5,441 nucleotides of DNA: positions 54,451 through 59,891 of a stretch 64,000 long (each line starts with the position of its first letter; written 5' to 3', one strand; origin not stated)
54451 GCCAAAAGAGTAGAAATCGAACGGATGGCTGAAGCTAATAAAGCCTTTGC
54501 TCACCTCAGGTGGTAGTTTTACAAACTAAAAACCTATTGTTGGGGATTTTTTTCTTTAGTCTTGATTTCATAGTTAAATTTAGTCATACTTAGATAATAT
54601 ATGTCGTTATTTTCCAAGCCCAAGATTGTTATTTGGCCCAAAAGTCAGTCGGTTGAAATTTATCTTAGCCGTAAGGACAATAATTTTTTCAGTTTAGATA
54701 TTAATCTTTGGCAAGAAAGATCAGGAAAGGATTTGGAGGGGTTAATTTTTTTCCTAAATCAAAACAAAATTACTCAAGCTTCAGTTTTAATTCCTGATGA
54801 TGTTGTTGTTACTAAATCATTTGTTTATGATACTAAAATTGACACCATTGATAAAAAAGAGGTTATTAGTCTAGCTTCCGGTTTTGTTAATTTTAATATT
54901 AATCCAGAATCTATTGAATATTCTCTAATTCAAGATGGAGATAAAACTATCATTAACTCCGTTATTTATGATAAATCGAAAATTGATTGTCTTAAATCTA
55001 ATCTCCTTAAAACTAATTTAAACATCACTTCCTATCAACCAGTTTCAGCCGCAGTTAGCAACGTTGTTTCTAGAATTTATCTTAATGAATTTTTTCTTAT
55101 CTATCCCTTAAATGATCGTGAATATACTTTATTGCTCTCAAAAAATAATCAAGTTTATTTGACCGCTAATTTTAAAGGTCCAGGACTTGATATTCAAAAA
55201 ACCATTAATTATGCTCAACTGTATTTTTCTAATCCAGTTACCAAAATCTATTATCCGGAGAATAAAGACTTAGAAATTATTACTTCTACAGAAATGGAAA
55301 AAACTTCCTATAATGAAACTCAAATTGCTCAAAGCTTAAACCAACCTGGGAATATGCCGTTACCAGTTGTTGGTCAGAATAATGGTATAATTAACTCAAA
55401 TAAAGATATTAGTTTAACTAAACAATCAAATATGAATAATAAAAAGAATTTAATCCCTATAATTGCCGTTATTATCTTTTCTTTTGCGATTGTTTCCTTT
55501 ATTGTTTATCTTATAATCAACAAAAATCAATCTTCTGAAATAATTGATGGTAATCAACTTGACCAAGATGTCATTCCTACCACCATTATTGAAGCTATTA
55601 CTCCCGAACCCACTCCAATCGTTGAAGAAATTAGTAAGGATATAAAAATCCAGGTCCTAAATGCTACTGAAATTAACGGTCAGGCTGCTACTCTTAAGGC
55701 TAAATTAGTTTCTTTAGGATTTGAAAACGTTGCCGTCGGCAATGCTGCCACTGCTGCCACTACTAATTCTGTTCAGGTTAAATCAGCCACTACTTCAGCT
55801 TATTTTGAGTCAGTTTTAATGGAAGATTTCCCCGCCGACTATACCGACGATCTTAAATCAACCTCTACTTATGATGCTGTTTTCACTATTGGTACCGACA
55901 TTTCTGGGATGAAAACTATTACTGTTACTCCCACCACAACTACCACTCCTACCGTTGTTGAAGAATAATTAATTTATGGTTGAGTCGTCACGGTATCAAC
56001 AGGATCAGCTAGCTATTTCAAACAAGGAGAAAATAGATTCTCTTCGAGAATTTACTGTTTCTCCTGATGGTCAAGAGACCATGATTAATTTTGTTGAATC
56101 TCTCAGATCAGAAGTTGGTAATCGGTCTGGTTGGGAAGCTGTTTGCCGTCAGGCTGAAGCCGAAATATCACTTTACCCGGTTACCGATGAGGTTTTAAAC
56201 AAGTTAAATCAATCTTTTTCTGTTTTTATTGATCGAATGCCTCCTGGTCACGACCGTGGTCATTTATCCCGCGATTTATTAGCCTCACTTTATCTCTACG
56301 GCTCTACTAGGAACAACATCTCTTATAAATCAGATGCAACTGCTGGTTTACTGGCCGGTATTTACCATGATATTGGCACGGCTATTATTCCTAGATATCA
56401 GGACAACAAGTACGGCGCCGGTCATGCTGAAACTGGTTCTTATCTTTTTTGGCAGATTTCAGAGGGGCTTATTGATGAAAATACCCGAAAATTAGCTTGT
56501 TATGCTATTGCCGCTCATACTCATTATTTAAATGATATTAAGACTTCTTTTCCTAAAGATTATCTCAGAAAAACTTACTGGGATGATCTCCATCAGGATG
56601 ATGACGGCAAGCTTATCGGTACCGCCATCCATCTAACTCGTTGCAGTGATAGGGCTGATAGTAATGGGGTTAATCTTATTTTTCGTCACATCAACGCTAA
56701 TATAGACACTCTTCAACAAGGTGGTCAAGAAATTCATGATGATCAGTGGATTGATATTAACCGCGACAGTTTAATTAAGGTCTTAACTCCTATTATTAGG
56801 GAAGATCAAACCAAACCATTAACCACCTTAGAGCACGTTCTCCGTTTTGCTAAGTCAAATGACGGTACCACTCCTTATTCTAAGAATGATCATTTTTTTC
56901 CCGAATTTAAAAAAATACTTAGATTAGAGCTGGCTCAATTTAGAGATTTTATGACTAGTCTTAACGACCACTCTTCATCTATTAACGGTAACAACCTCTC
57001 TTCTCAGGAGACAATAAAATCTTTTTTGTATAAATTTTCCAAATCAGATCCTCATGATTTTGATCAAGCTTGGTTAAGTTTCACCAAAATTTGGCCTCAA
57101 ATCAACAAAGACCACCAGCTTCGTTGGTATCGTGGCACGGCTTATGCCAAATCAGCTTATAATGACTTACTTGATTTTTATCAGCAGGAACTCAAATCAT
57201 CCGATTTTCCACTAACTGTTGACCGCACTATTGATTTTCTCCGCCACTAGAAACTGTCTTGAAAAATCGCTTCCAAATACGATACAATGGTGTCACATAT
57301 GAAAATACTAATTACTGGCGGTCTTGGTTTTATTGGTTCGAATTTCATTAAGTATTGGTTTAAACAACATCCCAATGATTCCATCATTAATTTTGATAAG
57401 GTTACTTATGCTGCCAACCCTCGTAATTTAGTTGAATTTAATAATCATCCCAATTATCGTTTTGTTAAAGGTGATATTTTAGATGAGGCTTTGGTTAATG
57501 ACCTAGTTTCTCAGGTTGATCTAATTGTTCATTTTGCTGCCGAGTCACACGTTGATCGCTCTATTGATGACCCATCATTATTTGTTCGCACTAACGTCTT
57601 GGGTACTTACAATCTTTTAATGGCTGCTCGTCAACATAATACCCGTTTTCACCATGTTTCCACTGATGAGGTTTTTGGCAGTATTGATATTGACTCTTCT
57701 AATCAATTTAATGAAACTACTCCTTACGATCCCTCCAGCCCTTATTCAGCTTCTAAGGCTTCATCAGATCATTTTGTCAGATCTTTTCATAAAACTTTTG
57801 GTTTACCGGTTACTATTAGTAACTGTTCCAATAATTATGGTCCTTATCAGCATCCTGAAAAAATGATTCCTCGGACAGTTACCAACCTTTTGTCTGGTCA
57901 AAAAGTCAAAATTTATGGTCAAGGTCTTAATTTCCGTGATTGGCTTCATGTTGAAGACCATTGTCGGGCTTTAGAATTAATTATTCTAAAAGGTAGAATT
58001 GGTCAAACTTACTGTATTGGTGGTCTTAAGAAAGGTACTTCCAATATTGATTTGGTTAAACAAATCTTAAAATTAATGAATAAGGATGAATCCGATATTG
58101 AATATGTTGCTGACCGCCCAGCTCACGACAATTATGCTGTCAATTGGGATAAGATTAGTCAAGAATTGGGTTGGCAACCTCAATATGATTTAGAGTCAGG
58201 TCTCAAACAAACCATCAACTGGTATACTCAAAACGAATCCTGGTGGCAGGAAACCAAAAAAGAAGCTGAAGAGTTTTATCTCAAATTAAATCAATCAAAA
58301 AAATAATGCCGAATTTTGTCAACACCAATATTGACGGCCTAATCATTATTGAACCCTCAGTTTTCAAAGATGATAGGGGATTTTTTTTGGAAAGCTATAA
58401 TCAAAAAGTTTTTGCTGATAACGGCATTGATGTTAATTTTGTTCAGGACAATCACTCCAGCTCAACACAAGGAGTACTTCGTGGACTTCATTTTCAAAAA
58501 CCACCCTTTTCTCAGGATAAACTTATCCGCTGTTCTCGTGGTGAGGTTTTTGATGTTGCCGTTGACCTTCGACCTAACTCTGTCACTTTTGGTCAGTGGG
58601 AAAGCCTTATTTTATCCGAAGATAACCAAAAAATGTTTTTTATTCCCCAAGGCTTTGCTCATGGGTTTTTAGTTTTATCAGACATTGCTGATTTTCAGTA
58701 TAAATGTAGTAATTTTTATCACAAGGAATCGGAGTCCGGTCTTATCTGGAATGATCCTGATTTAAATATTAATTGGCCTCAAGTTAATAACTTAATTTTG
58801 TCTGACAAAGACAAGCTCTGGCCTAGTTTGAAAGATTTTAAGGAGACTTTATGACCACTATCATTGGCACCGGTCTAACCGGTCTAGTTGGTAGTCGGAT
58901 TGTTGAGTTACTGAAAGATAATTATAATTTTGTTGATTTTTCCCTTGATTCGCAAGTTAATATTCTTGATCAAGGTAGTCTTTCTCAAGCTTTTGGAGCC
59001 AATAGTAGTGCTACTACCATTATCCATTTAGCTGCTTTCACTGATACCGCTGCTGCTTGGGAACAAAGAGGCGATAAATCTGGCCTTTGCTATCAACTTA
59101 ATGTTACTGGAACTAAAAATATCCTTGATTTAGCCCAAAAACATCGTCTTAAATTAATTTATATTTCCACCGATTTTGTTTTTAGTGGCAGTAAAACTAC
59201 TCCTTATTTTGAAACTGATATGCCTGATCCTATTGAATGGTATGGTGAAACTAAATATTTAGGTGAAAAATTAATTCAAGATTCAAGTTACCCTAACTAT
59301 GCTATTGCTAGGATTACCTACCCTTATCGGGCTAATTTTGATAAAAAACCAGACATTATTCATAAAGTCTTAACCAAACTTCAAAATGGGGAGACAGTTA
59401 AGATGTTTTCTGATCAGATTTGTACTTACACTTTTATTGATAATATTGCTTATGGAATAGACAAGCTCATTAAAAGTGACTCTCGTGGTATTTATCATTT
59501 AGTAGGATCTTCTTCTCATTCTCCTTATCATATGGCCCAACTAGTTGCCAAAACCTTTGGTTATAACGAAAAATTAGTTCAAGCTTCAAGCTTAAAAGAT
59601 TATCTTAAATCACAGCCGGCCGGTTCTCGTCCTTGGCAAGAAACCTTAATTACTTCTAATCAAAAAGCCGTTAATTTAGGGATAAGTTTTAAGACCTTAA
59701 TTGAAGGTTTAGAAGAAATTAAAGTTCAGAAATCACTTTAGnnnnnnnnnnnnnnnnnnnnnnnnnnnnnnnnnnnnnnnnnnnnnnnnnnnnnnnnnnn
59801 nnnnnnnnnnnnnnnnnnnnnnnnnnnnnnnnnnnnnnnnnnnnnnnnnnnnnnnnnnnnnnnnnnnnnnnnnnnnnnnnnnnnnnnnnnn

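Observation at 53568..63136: The str operon is split: 6.4 kb of envelope and sugar genes inserted between rpsG and fusA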

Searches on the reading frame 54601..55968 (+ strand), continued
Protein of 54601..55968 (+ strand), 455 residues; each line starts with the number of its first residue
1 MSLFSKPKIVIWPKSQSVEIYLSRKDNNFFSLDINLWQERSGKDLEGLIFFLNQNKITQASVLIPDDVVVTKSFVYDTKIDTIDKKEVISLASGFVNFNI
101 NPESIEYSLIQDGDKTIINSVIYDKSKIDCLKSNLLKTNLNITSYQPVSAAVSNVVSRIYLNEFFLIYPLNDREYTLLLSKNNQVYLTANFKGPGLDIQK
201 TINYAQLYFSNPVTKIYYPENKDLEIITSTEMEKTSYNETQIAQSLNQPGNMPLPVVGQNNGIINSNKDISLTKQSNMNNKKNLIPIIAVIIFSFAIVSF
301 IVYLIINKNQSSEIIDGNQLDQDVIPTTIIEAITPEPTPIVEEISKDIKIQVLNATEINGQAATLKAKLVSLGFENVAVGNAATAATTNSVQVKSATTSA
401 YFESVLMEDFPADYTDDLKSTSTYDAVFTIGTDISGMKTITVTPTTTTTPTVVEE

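Call 86: search_protein_families(library=padloc, proteins=[L101:11571-12269:-, L178:10771-11499:-, L104:11471-12055:-, L118:11145-11561:-, L127:9544-9969:-, L161:11403-11963:-, L104:12233-12859:-, L177:13976-14656:+], max_evalue=0.001)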
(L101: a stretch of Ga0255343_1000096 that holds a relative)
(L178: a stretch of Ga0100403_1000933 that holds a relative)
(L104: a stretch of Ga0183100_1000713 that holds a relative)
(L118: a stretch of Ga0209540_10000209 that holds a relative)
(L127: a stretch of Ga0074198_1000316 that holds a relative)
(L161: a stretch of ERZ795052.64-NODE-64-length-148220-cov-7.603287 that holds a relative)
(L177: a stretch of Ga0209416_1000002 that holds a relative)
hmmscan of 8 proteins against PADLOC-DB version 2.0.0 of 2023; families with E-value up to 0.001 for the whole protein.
L101:11571-12269:- (232 aa): 0 families

L178:10771-11499:- (242 aa): 0 families

L104:11471-12055:- (194 aa): 0 families

L118:11145-11561:- (138 aa): 0 families

L127:9544-9969:- (141 aa): 0 families

L161:11403-11963:- (186 aa): 1 family
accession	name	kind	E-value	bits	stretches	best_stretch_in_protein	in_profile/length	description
PDLC03327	MTase_II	-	0.00064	17.1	1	55-141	97-183/319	Type II methyltransferase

L104:12233-12859:- (208 aa): 0 families

L177:13976-14656:+ (226 aa): 0 families

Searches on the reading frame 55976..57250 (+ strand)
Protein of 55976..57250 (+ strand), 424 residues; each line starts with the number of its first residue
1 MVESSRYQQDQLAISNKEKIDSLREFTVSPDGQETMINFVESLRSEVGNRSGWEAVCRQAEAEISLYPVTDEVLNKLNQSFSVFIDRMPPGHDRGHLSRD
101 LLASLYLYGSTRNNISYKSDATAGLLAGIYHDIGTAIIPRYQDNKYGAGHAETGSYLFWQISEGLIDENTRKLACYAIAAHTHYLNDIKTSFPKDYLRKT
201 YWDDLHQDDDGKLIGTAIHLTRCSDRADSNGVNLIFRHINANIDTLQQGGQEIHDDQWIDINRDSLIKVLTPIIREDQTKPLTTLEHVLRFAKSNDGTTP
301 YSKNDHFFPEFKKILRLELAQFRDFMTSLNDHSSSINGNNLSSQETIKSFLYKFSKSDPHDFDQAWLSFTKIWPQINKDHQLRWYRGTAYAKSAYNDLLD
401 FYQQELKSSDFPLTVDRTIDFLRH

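Call 8: search_protein_families(library=pfam, proteins=[window:55976-57250:+], max_evalue=0.01)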
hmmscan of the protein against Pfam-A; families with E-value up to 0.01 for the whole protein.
window:55976-57250:+ (424 aa): 1 family
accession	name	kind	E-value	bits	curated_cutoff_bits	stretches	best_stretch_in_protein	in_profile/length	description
PF01966.28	HD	-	0.0024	18.6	22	1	125-186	28-90/116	HD domain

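Call 26: search_protein_families(library=ncbifam, proteins=[window:55976-57250:+], max_evalue=0.01)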
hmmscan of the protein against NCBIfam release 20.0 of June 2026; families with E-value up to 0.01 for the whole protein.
window:55976-57250:+ (424 aa): 1 family
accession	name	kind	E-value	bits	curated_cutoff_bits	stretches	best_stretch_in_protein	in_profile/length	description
TIGR01596.1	cas3_HD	equivalog_domain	0.00022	21.3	43.45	1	110-206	17-125/178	CRISPR-associated endonuclease Cas3''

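Call 46: search_solved_structures(query=window:55976-57250:+, max_evalue=1)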
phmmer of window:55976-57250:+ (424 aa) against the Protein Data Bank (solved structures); distinct sequences matched with E-value up to 1: 0.

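Call 49: search_protein_families(library=pfam, proteins=[window:55976-57250:+], max_evalue=10)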
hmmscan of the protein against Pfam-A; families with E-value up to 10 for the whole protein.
window:55976-57250:+ (424 aa): 2 families
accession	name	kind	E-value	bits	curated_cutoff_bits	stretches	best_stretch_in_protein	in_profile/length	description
PF01966.28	HD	-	0.0024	18.6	22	1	125-186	28-90/116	HD domain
PF02534.20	T4SS-DNA_transf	-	0.16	11.2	20.1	1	247-343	136-233/468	Type IV secretory system Conjugative DNA transfer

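Call 78: search_solved_structures(query=A3, max_evalue=1)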
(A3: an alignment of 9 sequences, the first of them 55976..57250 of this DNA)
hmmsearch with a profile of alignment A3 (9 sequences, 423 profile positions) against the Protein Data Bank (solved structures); distinct sequences matched with E-value up to 1: 0.

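Call 86: search_protein_families(library=padloc, proteins=[window:55976-57250:+], max_evalue=0.001)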
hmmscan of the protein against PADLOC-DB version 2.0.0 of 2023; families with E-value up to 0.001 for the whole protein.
window:55976-57250:+ (424 aa): 2 families
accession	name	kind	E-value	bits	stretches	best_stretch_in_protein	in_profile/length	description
PDLC00940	Cas3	-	5.8e-05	21.3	1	110-206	17-125/178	CRISPR-associated endonuclease Cas3-HD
PDLC01456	Cas3a2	-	0.00046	18.4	1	126-198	52-124/207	CAS-I; effector_G3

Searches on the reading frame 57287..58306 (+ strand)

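Call 8: search_protein_families(library=pfam, proteins=[window:57287-58306:+], max_evalue=0.01)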
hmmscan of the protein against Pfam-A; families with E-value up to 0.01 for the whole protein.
window:57287-58306:+ (339 aa): 7 families
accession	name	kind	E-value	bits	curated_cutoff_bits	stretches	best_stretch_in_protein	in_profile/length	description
PF16363.11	GDP_Man_Dehyd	-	4.4e-79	266.8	27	1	8-309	1-332/332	GDP-mannose 4,6 dehydratase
PF01370.27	Epimerase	-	1.4e-61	208.4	20.9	1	7-245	1-240/240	NAD dependent epimerase/dehydratase family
PF01073.25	3Beta_HSD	-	9.3e-18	64.7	22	1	8-224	1-220/280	3-beta hydroxysteroid dehydrogenase/isomerase family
PF07993.18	NAD_binding_4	-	4.9e-17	62.4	20.1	1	9-185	1-209/258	Male sterility protein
PF04321.23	RmlD_sub_bind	-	7.5e-16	58.5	27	1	5-169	1-141/287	RmlD substrate binding domain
PF02719.21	Polysacc_synt_2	-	8e-14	51.9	20.2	1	7-130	1-132/293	Polysaccharide biosynthesis protein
PF13460.12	NAD_binding_10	-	0.00014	22.2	27.2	1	38-166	22-133/184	NAD(P)H-binding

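Call 26: search_protein_families(library=ncbifam, proteins=[window:57287-58306:+], max_evalue=0.01)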
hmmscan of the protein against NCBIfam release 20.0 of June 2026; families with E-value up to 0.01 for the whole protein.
window:57287-58306:+ (339 aa): 35 families (the best 25 are shown)
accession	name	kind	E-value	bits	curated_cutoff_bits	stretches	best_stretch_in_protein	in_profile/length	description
TIGR01181.1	dTDP_gluc_dehyt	equivalog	3.8e-140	466.5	365.1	1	6-322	1-320/321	dTDP-glucose 4,6-dehydratase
NF007490.0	PRK10084.1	subfamily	1.8e-106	356.2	649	1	5-330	1-351/361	dTDP-glucose 4,6-dehydratase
NF007582.0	PRK10217.1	equivalog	4.7e-101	338.4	698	1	6-324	3-342/355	dTDP-glucose 4,6-dehydratase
TIGR04180.1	EDH_00030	hypoth_equivalog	2e-41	142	475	1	7-300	1-296/297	NAD-dependent 4,6-dehydratase LegB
TIGR01179.1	galE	equivalog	8.7e-33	113.5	262.3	1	6-317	1-329/332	UDP-glucose 4-epimerase GalE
TIGR02622.1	CDP_4_6_dhtase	equivalog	1e-27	97.2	278.45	1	4-318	4-339/352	CDP-glucose 4,6-dehydratase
TIGR02197.1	heptose_epim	equivalog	1.2e-24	87.1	274.6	1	7-315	1-315/316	ADP-glyceromanno-heptose 6-epimerase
TIGR03466.1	HpnA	hypoth_equivalog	1.6e-20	73.3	367.65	1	5-247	1-231/327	hopanoid-associated sugar epimerase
NF011728.1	PRK15181.1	equivalog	1e-19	70.8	760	1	5-318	16-342/348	Vi polysaccharide biosynthesis UDP-N-acetylglucosaminuronic acid C-4 epimerase TviC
TIGR01472.1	gmd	equivalog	7.3e-19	68.2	415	1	58-265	57-269/342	GDP-mannose 4,6-dehydratase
NF007956.0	PRK10675.1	subfamily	5.5e-16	58.6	394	1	5-315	1-331/338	UDP-glucose 4-epimerase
NF052578.1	StrlDmthSdmBMthl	equivalog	8.2e-16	58.7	600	1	6-253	2-236/328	sterol demethylase protein SdmB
TIGR03589.1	PseB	equivalog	1.8e-15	56.7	407.75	1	1-131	1-130/324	UDP-N-acetylglucosamine 4,6-dehydratase (inverting)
TIGR01746.1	Thioester-redct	subfamily_domain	2.5e-15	56.6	213.35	1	6-182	1-194/371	thioester reductase domain-containing protein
NF043036.1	ErythonDh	equivalog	9.2e-14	51.4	325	1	5-167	1-163/321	D-erythronate dehydrogenase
TIGR01214.1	rmlD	equivalog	4e-13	49.1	224.05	1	6-169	1-140/285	dTDP-4-dehydrorhamnose reductase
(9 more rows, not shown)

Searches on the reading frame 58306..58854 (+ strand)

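Call 8: search_protein_families(library=pfam, proteins=[window:58306-58854:+], max_evalue=0.01)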
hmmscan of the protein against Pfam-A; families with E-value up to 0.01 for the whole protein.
window:58306-58854:+ (182 aa): 1 family
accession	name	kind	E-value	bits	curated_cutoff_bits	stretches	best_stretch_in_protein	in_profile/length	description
PF00908.23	dTDP_sugar_isom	-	4.9e-75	251.3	27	1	7-177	2-168/168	dTDP-4-dehydrorhamnose 3,5-epimerase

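Call 26: search_protein_families(library=ncbifam, proteins=[window:58306-58854:+], max_evalue=0.01)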
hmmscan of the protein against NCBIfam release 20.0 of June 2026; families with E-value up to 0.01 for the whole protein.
window:58306-58854:+ (182 aa): 1 family
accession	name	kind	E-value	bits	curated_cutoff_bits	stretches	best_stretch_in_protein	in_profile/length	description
TIGR01221.1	rmlC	equivalog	1.6e-77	259.3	155.75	1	3-177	1-174/176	dTDP-4-dehydrorhamnose 3,5-epimerase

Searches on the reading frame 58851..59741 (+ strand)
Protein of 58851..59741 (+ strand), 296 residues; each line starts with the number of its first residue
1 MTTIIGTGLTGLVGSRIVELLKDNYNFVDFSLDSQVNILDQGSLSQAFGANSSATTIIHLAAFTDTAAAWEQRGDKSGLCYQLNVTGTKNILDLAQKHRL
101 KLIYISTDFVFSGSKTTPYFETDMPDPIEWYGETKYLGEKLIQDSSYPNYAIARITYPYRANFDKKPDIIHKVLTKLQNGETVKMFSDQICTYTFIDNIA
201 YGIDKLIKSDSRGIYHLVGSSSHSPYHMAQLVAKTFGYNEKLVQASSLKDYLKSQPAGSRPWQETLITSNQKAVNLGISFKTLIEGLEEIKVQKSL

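Call 8: search_protein_families(library=pfam, proteins=[window:58851-59741:+], max_evalue=0.01)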
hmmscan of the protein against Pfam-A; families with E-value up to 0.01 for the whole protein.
window:58851-59741:+ (296 aa): 6 families
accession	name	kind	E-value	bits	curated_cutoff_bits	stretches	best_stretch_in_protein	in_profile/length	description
PF04321.23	RmlD_sub_bind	-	3.3e-46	158.1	27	1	3-273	2-265/287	RmlD substrate binding domain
PF01370.27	Epimerase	-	4.2e-19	69.3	20.9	1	7-209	4-227/240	NAD dependent epimerase/dehydratase family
PF16363.11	GDP_Man_Dehyd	-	3.4e-12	46.9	27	1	35-274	58-314/332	GDP-mannose 4,6 dehydratase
PF07993.18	NAD_binding_4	-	3.8e-09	36.5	20.1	1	54-154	89-203/258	Male sterility protein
PF01073.25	3Beta_HSD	-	6e-07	29.2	22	1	35-145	51-160/280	3-beta hydroxysteroid dehydrogenase/isomerase family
PF02719.21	Polysacc_synt_2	-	0.0007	19.3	20.2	1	37-144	62-151/293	Polysaccharide biosynthesis protein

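Call 26: search_protein_families(library=ncbifam, proteins=[window:58851-59741:+], max_evalue=0.01)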
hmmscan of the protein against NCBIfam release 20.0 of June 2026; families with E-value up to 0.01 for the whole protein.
window:58851-59741:+ (296 aa): 12 families
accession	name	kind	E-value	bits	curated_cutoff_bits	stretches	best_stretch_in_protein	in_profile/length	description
TIGR01214.1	rmlD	equivalog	2.1e-43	148.5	224.05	1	4-251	2-246/285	dTDP-4-dehydrorhamnose reductase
NF007440.0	PRK09987.1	equivalog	4.3e-17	62.3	308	1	69-234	66-232/299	dTDP-4-dehydrorhamnose reductase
TIGR01179.1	galE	equivalog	1.2e-11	44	262.3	1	35-152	53-166/332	UDP-glucose 4-epimerase GalE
TIGR02197.1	heptose_epim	equivalog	2.9e-10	39.8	274.6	1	17-240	28-264/316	ADP-glyceromanno-heptose 6-epimerase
TIGR01746.1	Thioester-redct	subfamily_domain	7.3e-09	35.3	213.35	1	82-146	110-181/371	thioester reductase domain-containing protein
NF042423.1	oxyalk_red_Shew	equivalog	3e-07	29.8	580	1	37-232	57-250/331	2-alkyl-3-oxoalkanoate reductase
NF043036.1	ErythonDh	equivalog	3.9e-07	29.6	325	1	35-146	58-164/321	D-erythronate dehydrogenase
NF047350.1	aureusi_NRPS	equivalog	4.1e-07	27.3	2500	1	47-109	2102-2157/2373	aureusimine non-ribosomal peptide synthetase AusA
NF005539.0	PRK07201.1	equivalog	0.00021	20.2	549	1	52-240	76-270/657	SDR family oxidoreductase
NF042422.1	oxyalk_red_OleD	equivalog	0.00048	19.6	580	1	4-113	3-116/329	2-alkyl-3-oxoalkanoate reductase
TIGR03466.1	HpnA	hypoth_equivalog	0.00064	18.7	367.65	1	7-145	6-155/327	hopanoid-associated sugar epimerase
TIGR04180.1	EDH_00030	hypoth_equivalog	0.0021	17.2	475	0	52-152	69-165/297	NAD-dependent 4,6-dehydratase LegB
